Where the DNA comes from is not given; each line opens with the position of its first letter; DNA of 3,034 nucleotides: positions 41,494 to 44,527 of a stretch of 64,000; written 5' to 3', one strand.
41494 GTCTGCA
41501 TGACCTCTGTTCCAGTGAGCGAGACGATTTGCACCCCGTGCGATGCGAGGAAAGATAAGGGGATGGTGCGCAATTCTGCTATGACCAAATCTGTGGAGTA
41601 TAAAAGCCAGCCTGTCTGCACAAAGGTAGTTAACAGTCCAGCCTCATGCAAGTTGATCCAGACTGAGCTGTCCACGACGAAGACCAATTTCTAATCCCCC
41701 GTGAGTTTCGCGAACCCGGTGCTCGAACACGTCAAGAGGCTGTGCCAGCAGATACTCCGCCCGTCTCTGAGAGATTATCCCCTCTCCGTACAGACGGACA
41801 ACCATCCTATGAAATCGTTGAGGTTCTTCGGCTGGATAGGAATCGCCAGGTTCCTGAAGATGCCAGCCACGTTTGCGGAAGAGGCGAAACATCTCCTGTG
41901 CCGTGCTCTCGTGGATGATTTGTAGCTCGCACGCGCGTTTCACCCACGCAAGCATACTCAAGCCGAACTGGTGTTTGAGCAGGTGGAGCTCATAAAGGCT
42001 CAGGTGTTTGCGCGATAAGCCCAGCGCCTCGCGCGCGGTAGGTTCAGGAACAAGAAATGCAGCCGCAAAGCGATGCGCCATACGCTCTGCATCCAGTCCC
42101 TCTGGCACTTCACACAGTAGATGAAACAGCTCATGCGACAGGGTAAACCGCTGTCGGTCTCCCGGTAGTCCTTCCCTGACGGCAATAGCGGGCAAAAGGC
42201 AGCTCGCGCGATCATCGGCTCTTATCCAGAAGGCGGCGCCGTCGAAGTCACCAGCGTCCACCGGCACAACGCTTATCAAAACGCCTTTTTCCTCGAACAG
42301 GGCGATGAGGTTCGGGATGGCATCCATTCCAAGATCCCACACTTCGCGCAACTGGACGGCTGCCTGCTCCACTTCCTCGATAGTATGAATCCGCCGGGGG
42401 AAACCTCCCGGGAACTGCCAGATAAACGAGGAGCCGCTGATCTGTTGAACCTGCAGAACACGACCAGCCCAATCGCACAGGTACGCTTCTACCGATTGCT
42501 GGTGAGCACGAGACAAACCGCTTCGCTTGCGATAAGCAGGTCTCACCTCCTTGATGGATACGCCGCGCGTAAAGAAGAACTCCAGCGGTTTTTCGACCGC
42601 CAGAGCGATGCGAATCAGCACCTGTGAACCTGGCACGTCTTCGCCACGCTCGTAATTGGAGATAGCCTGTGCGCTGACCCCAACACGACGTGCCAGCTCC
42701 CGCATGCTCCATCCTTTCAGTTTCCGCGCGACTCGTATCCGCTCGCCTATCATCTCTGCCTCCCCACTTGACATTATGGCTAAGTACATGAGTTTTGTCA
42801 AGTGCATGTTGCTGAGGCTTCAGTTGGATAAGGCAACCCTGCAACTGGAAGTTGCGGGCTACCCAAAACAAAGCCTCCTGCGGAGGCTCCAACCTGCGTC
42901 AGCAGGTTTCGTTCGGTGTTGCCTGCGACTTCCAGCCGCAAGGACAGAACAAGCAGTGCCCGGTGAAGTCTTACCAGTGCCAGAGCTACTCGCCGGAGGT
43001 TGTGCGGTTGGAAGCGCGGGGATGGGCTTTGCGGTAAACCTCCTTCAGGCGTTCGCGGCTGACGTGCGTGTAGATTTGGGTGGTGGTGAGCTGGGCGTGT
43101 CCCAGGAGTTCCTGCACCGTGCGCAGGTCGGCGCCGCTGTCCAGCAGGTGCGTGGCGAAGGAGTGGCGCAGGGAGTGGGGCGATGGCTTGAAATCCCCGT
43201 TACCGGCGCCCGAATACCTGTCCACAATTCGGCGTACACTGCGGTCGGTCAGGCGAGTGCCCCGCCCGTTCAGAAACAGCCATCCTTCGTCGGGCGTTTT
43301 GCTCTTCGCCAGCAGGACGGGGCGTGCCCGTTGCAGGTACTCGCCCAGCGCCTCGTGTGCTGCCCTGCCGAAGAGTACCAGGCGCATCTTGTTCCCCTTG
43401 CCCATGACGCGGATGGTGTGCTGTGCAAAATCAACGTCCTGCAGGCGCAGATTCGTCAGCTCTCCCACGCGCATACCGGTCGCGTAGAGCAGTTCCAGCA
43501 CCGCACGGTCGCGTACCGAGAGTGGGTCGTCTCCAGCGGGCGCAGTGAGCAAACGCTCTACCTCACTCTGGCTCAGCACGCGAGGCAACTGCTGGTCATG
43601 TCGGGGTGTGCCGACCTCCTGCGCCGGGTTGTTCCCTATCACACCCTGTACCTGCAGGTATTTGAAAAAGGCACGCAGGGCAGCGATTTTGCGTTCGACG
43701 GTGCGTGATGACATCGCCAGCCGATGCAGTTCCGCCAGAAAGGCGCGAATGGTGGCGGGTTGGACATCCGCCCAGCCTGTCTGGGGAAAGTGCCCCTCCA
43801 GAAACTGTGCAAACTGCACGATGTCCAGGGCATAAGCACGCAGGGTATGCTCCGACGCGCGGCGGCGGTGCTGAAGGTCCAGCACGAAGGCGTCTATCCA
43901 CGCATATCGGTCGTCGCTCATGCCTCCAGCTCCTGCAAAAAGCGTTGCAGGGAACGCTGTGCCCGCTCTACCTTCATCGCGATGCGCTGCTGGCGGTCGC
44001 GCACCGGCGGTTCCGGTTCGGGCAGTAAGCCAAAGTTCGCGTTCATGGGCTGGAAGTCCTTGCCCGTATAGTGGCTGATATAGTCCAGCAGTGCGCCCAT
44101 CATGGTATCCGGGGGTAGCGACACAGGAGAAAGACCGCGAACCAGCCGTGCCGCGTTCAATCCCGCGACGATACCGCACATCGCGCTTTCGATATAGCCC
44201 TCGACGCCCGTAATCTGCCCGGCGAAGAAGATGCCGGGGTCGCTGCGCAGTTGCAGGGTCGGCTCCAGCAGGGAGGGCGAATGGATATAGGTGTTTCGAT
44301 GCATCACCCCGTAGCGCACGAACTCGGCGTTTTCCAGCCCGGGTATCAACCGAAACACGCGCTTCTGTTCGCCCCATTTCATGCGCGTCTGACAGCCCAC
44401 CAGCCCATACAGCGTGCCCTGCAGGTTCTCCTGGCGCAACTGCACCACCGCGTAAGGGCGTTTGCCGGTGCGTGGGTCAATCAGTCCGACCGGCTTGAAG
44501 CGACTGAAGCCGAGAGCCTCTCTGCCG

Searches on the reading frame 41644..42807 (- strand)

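Call 13: search_protein_families(library=pfam, proteins=[window:41644-42807:-])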
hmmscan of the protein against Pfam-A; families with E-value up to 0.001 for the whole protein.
window:41644-42807:- (387 aa): 4 families
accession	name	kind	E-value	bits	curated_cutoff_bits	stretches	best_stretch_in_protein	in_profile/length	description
PF01381.28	HTH_3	-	2.6e-14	53.4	23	1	24-77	1-54/55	Helix-turn-helix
PF06114.19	Peptidase_M78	-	2.8e-11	43.7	22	1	172-291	2-121/123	IrrE N-terminal-like domain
PF12844.13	HTH_19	-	1.7e-09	37.9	30.2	1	21-74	1-54/64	Helix-turn-helix domain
PF13560.12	HTH_31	-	2.4e-09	37.8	27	1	21-68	3-51/64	Helix-turn-helix domain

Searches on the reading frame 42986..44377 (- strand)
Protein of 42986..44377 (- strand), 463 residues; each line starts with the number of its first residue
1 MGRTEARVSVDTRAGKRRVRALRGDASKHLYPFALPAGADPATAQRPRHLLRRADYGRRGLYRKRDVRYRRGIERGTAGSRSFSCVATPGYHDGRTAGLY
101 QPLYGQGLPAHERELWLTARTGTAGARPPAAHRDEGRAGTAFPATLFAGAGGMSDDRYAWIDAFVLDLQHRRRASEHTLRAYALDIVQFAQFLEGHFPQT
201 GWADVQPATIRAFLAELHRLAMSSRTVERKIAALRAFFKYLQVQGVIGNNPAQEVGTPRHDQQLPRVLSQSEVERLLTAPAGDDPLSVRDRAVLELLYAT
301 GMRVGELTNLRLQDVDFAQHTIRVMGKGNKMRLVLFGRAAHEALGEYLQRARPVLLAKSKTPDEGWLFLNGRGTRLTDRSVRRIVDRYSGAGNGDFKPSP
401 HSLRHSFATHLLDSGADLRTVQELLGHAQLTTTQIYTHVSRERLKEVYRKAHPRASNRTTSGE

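Call 13: search_protein_families(library=pfam, proteins=[window:42986-44377:-])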
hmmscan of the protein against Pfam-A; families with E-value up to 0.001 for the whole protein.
window:42986-44377:- (463 aa): 3 families
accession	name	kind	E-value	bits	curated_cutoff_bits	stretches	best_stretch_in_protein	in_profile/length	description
PF00589.27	Phage_integrase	-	2.5e-49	167.8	27.1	1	267-442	2-171/172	Phage integrase family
PF02899.23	Phage_int_SAM_1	-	1.7e-18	67.1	22.3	1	161-242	1-80/83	Phage integrase, N-terminal SAM-like domain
PF13495.12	Phage_int_SAM_4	-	2.3e-06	28.3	27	1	161-241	2-78/85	Phage integrase, N-terminal SAM-like domain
